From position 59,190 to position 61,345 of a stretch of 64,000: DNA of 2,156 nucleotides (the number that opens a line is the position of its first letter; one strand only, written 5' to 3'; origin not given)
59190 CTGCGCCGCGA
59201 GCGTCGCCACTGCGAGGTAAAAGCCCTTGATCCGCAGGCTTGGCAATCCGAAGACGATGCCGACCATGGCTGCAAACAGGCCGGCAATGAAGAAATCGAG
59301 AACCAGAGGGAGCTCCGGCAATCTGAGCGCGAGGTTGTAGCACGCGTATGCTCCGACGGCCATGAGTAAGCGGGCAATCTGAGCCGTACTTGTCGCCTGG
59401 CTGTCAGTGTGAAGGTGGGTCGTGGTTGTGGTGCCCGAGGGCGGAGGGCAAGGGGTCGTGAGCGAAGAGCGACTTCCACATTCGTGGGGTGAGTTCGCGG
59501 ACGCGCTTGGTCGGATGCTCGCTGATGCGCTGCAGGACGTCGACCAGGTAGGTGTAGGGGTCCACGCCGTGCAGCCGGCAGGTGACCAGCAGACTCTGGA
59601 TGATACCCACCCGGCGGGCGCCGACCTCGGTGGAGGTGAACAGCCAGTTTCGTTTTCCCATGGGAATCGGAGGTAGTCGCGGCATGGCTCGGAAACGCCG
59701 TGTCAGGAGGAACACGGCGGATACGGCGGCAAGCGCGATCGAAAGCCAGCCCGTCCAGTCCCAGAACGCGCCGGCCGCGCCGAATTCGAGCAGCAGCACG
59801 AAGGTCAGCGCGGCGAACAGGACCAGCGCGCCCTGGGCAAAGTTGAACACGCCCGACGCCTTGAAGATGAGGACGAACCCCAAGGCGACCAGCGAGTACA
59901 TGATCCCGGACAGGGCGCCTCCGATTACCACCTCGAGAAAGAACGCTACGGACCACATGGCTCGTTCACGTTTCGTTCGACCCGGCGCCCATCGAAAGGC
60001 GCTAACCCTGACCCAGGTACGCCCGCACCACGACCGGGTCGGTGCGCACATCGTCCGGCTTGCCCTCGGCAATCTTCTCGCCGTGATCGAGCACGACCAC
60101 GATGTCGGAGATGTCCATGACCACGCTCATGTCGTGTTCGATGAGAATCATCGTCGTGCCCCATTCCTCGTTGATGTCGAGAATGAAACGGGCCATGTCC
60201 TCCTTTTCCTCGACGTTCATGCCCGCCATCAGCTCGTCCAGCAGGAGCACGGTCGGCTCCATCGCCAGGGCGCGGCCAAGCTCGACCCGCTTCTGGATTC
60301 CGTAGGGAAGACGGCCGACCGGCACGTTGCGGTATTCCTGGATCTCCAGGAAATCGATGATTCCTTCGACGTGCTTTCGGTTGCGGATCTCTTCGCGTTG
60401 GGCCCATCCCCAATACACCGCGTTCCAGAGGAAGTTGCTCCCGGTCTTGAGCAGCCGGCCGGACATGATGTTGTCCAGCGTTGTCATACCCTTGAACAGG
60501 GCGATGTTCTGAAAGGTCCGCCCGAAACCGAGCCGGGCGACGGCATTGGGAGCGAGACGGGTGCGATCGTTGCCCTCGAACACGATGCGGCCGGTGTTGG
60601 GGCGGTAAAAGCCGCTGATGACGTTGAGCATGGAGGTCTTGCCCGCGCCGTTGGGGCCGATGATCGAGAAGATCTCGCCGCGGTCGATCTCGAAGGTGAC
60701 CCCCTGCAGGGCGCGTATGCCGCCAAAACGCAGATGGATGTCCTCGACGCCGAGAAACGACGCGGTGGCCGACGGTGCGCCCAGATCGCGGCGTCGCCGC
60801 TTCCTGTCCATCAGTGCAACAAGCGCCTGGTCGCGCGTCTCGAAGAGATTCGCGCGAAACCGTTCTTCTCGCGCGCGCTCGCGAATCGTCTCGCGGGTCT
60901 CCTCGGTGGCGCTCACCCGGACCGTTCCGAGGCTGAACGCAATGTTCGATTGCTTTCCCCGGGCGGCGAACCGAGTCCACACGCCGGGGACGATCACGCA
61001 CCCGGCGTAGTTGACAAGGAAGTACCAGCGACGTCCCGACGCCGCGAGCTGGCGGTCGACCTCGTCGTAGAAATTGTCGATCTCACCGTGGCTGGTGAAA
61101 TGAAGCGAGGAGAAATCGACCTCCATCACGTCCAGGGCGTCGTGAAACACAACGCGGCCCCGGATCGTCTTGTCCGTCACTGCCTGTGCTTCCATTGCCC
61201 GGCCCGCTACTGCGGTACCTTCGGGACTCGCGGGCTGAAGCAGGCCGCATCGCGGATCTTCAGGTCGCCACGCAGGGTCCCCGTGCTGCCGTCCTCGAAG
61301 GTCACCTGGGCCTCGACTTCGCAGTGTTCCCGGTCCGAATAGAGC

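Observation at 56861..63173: Decaying liv-type ABC transporter / acyl-CoA ligase cluster: four homopolymer frameshifts, an IS66 remnant, a half-deleted SBP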

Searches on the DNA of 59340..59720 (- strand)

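Call 18: search_dna_similar(query=window:59340-59720:-, collection=plasmids, mode=distant, max_rows=25)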
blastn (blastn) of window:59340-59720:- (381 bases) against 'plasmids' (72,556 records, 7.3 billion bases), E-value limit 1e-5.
Records with a match: 20; places in all: 27; records where one place covers at least 80% of the query: 0.
Best place of each record, by identity: 60-80% 20.
By first word of the organism name: Pseudomonas 7; Marinobacter 4; Thiolapillus 2; Thiobacillus 1; Aromatoleum 1; Stutzerimonas 1; uncultured 1; Candidatus 1; Thioflavicoccus 1; Acidithiobacillus 1.
By predicted mobility (MOB-suite, as given by PLSDB): non-mobilizable 10; conjugative 9; mobilizable 1.
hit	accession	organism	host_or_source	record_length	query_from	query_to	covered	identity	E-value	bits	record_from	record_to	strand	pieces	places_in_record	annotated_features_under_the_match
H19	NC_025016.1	Thiobacillus sp.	-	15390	54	284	61%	71.9%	1e-25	124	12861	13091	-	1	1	none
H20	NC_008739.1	Marinobacter nauticus VT8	-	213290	45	273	60%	72.1%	4e-26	125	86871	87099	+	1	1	none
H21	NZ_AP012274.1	Thiolapillus brandeum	-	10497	53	277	59%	72.1%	2e-23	117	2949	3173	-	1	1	IS66 family transposase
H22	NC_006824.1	Aromatoleum aromaticum EbN1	-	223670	69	279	55%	71.7%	3e-20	105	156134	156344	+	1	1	IS66-like element ISAzo19 family transposase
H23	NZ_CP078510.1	Stutzerimonas stutzeri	mixed culture,marine sludge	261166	51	259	55%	71.4%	4e-19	102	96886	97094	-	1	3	IS66 family transposase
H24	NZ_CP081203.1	Pseudomonas aeruginosa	Severely burned patient,burn wound,burn ...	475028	51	259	55%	71.4%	4e-19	102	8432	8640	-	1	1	IS66 family transposase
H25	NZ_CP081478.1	Pseudomonas aeruginosa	Homo sapiens,burn wound,burn wound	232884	51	259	55%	71.4%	4e-19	102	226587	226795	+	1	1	IS66 family transposase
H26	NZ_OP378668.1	Pseudomonas aeruginosa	-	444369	51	259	55%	71.4%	4e-19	102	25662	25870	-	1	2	IS66 family transposase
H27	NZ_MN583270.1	Pseudomonas aeruginosa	-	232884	51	259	55%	71.4%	4e-19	102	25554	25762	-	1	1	IS66 family transposase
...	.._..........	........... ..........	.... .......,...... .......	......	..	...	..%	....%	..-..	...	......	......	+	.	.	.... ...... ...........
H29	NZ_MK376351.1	Pseudomonas sp.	-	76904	51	259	55%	71.4%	4e-19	102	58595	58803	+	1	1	IS66 family transposase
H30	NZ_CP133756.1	Pseudomonas aeruginosa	Homo sapiens,sputum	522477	51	259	55%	71.4%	4e-19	102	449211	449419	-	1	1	IS66 family transposase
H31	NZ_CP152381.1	Marinobacter sp. SBY-1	mixed culture,aerobic biological filter ...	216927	44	247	54%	70.1%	2e-16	94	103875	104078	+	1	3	IS66 family transposase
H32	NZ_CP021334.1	Marinobacter salarius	pure culture,Lava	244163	44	247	54%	70.1%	2e-16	94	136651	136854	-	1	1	IS66 family transposase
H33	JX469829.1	uncultured bacterium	-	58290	69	259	50%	71.9%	2e-17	97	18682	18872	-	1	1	transposase for IS66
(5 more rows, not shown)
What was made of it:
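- Its nearest relatives are beta- and gammaproteobacterial ISAzo19-like elements (call 18).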

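Call 19: get_annotated_region(hit=H22, flank=3500)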
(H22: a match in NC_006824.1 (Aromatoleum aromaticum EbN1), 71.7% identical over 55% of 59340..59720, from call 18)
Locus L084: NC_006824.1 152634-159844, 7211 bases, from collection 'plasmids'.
description: Aromatoleum aromaticum EbN1 plasmid 2, complete sequence
organism: Aromatoleum aromaticum EbN1 (NCBI taxid 76114)
taxonomy: Bacteria; Pseudomonadota; Betaproteobacteria; Rhodocyclales; Rhodocyclaceae; Aromatoleum; Aromatoleum aromaticum; Aromatoleum aromaticum EbN1
host: -; source: -; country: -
typing (MOB-suite, as given by PLSDB): conjugative; replicon rep_cluster_1841; relaxase MOBP; mating-pair formation MPF_T
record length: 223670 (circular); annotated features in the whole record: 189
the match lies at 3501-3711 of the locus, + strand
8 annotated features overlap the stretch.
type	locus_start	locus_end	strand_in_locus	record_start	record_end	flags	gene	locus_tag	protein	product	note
CDS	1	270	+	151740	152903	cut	-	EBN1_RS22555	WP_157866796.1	site-specific integrase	GO:0015074 - DNA integration [Evidence IEA]; GO:0006310 - DNA recombination [Evidence IEA]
CDS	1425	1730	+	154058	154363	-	-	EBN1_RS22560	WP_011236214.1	hypothetical protein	-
CDS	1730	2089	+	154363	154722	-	tnpB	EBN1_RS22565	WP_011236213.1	IS66 family insertion sequence element accessory protein TnpB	-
CDS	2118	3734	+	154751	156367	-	-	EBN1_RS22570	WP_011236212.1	IS66-like element ISAzo19 family transposase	GO:0006313 - DNA transposition [Evidence IEA]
CDS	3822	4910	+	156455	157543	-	istA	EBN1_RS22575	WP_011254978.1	IS21-like element ISAzo17 family transposase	GO:0006313 - DNA transposition [Evidence IEA]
CDS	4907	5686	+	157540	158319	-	istB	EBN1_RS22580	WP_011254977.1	IS21-like element ISAzo17 family helper ATPase IstB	-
CDS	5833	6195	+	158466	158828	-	-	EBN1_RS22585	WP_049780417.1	hypothetical protein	-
CDS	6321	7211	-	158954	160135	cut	-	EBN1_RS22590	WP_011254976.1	hypothetical protein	-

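Call 20: get_annotated_region(hit=H21, flank=3500)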
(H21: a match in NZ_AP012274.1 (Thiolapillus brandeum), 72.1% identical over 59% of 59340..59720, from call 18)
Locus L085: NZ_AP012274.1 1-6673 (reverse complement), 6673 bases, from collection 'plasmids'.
description: Thiolapillus brandeum strain Hiromi 1 plasmid pTBH10, complete sequence
organism: Thiolapillus brandeum (NCBI taxid 1076588)
taxonomy: Bacteria; Pseudomonadota; Gammaproteobacteria; Chromatiales; Sedimenticolaceae; Thiolapillus; Thiolapillus brandeum
host: -; source: -; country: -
typing (MOB-suite, as given by PLSDB): non-mobilizable
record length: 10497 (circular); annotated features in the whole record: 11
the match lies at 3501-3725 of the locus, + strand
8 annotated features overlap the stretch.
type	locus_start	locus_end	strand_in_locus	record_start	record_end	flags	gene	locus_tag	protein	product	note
CDS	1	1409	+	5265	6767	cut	istA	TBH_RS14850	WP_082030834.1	IS21 family transposase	-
CDS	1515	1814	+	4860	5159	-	-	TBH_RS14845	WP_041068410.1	hypothetical protein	-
CDS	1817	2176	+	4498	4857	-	tnpB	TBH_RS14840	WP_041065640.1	IS66 family insertion sequence element accessory protein TnpB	-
CDS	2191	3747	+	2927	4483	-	-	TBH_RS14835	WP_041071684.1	IS66 family transposase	-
CDS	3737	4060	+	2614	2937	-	-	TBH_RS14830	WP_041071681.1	hypothetical protein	-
CDS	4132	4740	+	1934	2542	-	-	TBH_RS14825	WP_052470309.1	IS110 family transposase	-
CDS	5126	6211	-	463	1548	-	-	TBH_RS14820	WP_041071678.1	IS5 family transposase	-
CDS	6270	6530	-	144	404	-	-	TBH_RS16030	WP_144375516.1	hypothetical protein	-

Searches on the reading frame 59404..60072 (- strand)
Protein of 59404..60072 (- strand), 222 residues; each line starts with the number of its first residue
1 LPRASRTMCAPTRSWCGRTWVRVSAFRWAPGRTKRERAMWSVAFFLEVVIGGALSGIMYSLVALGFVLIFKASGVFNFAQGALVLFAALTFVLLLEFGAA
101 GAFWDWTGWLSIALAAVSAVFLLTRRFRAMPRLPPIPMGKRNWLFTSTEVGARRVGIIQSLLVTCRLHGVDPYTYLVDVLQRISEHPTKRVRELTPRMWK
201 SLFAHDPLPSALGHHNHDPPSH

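Call 4: search_protein_families(library=pfam, proteins=[window:59404-60072:-], max_evalue=0.01)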
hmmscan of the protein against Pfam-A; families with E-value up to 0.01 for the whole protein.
window:59404-60072:- (222 aa): 2 families
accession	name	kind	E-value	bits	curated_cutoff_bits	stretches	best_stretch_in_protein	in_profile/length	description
PF13817.11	DDE_Tnp_IS66_C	-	1.5e-13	51.1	30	1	160-196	1-38/39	IS66 C-terminal element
PF02653.21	BPD_transp_2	-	2.8e-06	27.1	26.8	1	50-120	3-67/269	Branched-chain amino acid transport system / permease component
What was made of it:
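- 59692..59958 (-): livH permease relic: codons 1-89 of about 402. Pfam BPD_transp_2 profile positions 3-67 of 269 (call 4).
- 59366..59691 (-): 3' end of an IS66-family element: the last ~95 transposase codons, stop at 59406-59404, and the right terminal repeat ending ............ at 59366. DDE_Tnp_IS66_C E=1.5e-13 (call 4).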

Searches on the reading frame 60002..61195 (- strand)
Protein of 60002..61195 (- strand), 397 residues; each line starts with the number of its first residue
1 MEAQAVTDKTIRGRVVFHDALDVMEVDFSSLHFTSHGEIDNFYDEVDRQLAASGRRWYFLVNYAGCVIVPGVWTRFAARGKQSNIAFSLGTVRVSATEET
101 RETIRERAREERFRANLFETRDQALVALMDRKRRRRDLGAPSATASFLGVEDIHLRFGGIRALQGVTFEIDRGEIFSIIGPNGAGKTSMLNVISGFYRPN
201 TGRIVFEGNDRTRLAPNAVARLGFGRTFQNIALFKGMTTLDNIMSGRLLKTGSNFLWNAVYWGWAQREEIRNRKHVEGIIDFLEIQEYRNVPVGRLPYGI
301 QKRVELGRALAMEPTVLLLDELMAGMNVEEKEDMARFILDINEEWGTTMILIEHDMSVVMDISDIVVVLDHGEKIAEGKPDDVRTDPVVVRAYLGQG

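Call 6: find_related_loci(query=window:60002-61195:-, collection=genome_contigs, flank=10000)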
Query window:60002-61195:- (397 aa) in genome_contigs; peptide patterns used: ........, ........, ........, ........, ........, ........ (x = any residue, [..] = any of these).
600 stretches matched a pattern (row limit reached: there are more); 593 encode a relative of the query (tblastn E <= 1e-3); the best 80 are kept; 80 distinct loci.
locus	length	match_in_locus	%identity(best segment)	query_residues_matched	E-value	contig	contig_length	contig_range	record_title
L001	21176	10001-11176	65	5-397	5e-171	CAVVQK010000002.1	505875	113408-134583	MAG: uncultured beta proteobacterium isolate MFD05377.bin.1.47 genome assembly, contig: contig_27808, whole genome shotg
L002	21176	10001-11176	64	5-397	2e-168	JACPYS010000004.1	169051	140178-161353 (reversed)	MAG: Betaproteobacteria bacterium isolate NC_groundwater_869_Pr1_S2p5_64_25 Montesol18_S2p5_coassembly_scaffold_74019, w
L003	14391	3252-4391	65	14-395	7e-166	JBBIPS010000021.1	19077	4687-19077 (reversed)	MAG: Burkholderiales bacterium isolate EPS170215_bin_308 NODE_1506_length_19077_cov_1.28427, whole genome shotgun sequen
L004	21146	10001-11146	64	14-396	3e-161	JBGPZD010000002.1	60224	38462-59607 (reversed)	MAG: Candidatus Methylomirabilia bacterium isolate OBJ1_062018_070_34 k141_3373780_length_60224_cov_21.9059, whole genom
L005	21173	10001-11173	62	4-395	3e-160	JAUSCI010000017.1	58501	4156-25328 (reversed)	MAG: Sulfuritalea sp. isolate E14_concoct.bin.1 E14_k141_267797, whole genome shotgun sequence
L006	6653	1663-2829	61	6-395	6e-160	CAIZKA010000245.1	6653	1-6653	MAG: uncultured beta proteobacterium isolate Loc090519-8m_bin-0150 genome assembly, contig: bin-0150:245/585, whole geno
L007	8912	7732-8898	61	6-395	2e-157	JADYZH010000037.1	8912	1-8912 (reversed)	MAG: Sulfuritalea sp. isolate SJ561 c_000000118229, whole genome shotgun sequence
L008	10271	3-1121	61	24-396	2e-148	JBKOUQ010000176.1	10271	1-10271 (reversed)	MAG: Candidatus Methylomirabilota bacterium isolate GM_HAYS_MAG_00022 GM_HAYS_000000449648, whole genome shotgun sequenc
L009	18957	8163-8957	65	131-395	1e-110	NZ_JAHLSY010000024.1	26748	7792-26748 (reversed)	Hydrogenophilus thiooxidans strain SS56 contig-100_23, whole genome shotgun sequence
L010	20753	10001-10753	67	147-397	7e-111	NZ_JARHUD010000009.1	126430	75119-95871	Aquibaculum arenosum strain CAU 1616 contig9, whole genome shotgun sequence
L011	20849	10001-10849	61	122-395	1e-110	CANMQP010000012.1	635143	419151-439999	uncultured Kiloniellaceae bacterium isolate 2-526A_2.fasta genome assembly, contig: NODE_5, whole genome shotgun sequenc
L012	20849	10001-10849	61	122-395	4e-110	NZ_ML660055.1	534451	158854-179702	Denitrobaculum tricleocarpae strain R148 Scaffold4, whole genome shotgun sequence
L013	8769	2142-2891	68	146-395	9e-110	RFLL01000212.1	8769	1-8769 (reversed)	MAG: Alphaproteobacteria bacterium isolate J153 k99_778976, whole genome shotgun sequence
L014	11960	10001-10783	66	135-395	9e-110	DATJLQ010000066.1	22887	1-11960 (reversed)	MAG TPA_asm: Alphaproteobacteria bacterium isolate SMAG_U14813 k141_2624994, whole genome shotgun sequence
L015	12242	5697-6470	64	138-395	1e-108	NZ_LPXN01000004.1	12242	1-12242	Oceanibaculum pacificum strain MCCC 1A02656 contig101, whole genome shotgun sequence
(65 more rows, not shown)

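Call 12: find_homologous_proteins(query=window:60002-61195:-, max_evalue=1e-50)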
Query window:60002-61195:- (397 aa): 8000 proteins with E <= 1e-50 among 8000 candidates; the best 120 are listed.
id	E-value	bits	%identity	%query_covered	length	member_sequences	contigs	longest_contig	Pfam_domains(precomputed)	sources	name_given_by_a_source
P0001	2.9e-201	687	78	99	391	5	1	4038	PF12399.15,PF00005.34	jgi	jgi:branched-chain amino acid transport system ATP-binding protein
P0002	9.6e-181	619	71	98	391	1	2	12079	PF12399.15,PF00005.34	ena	-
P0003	4.7e-180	617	71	98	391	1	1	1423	PF12399.15,PF00005.34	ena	-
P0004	5.1e-180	617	70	98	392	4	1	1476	PF12399.15,PF00005.34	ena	-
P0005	1.0e-179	616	70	98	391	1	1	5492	PF12399.15,PF00005.34,PF13304.13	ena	-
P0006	1.6e-179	615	72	96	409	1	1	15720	PF12399.15,PF00005.34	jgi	jgi:branched-chain amino acid transport system ATP-binding protein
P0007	2.0e-179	615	70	98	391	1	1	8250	PF12399.15,PF00005.34,PF13304.13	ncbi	-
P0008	1.1e-178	612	69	98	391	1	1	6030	PF12399.15,PF00005.34,PF13304.13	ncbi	-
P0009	1.4e-178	612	69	98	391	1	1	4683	PF12399.15,PF00005.34,PF13304.13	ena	-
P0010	1.4e-178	612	71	96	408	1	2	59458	PF12399.15,PF00005.34,PF13304.13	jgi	jgi:branched-chain amino acid transport system ATP-binding protein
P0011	1.6e-178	612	69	99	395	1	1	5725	PF12399.15,PF00005.34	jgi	jgi:branched-chain amino acid transport system ATP-binding protein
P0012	1.9e-178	612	71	98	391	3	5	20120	PF12399.15,PF00005.34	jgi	jgi:branched-chain amino acid transport system ATP-binding protein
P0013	2.3e-178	611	69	98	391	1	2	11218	PF12399.15,PF00005.34,PF13304.13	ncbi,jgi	jgi:branched-chain amino acid transport system ATP-binding protein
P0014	2.4e-178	611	69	99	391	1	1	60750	PF12399.15,PF00005.34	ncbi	-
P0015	2.5e-178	611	68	99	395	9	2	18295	PF12399.15,PF00005.34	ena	-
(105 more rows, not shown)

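Call 13: find_encoding_contigs(protein=P0001, flank=10000, max_places=3)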
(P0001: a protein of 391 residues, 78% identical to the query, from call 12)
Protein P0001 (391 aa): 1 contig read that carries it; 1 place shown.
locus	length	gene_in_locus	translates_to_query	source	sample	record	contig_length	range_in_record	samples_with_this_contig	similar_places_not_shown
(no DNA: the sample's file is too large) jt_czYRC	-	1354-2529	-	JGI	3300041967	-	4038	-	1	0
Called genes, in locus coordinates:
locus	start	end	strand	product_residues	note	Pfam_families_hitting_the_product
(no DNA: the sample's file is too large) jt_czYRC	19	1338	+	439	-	PF00501:AMP-binding, PF23562:AMP-binding_C_3 (faint)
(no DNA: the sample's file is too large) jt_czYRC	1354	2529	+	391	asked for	PF00005:ABC_tran, PF12399:BCA_ABC_TP_C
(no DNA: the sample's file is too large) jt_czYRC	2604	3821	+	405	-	PF02653:BPD_transp_2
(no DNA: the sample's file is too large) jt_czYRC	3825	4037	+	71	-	?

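Call 14: find_encoding_contigs(protein=P0002, flank=10000, max_places=3)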
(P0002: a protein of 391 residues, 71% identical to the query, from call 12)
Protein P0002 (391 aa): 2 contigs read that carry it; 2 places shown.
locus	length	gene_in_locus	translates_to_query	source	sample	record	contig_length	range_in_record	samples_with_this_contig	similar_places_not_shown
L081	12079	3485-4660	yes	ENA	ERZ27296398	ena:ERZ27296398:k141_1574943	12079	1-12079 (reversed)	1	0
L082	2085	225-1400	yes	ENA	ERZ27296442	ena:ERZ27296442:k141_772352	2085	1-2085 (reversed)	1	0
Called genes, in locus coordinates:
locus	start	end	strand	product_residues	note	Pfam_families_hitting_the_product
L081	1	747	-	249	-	?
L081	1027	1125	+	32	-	-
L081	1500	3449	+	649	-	PF00501:AMP-binding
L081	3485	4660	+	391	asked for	PF00005:ABC_tran, PF12399:BCA_ABC_TP_C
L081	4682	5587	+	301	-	PF02653:BPD_transp_2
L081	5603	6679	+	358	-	PF02653:BPD_transp_2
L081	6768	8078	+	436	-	PF13458:Peripla_BP_6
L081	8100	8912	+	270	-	PF00005:ABC_tran, PF13304:AAA_21 (faint)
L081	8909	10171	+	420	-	PF00501:AMP-binding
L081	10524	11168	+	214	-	PF00005:ABC_tran, PF02463:SMC_N (faint), PF13304:AAA_21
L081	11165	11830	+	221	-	PF03379:CcmB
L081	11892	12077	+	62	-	?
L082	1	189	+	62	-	?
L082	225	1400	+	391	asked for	PF00005:ABC_tran, PF12399:BCA_ABC_TP_C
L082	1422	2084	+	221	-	?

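Call 15: find_encoding_contigs(protein=P0010, flank=10000, max_places=3)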
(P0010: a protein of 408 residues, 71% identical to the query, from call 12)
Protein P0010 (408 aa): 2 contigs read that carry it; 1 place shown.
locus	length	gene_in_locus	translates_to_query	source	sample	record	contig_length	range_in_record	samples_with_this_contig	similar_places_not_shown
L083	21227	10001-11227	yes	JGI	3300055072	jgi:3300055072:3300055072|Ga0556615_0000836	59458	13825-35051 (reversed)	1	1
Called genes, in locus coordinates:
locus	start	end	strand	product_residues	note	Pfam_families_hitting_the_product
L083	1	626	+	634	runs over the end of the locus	PF07167:PhaC_N, PF00561:Abhydrolase_1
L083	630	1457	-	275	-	PF01497:Peripla_BP_2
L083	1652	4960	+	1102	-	PF02310:B12-binding, PF03308:MeaB, PF02492:cobW (weak), PF01642:MM_CoA_mutase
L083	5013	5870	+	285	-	PF02737:3HCDH_N, PF03446:NAD_binding_2 (weak), PF00725:3HCDH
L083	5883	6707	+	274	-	PF00378:ECH_1, PF16113:ECH_2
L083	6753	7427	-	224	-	PF00027:cNMP_binding, PF13545:HTH_Crp_2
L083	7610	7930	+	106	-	-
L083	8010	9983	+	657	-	PF00501:AMP-binding, PF23562:AMP-binding_C_3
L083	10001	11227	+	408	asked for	PF00005:ABC_tran, PF13304:AAA_21 (faint), PF12399:BCA_ABC_TP_C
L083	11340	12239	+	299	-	PF02653:BPD_transp_2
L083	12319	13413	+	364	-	PF02653:BPD_transp_2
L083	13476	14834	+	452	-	PF13458:Peripla_BP_6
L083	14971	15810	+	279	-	PF25199:nSTAND_NTPase5 (faint), PF00005:ABC_tran, PF13304:AAA_21 (faint)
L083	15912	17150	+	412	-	PF00501:AMP-binding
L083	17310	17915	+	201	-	PF01812:5-FTHF_cyc-lig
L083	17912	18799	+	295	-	PF00763:THF_DHG_CYH, PF02882:THF_DHG_CYH_C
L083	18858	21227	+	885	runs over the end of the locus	PF28598:PDH_E1_N, PF00456:Transketolase_N, PF17831:PDH_E1_M, PF22613:Transketolase_C_1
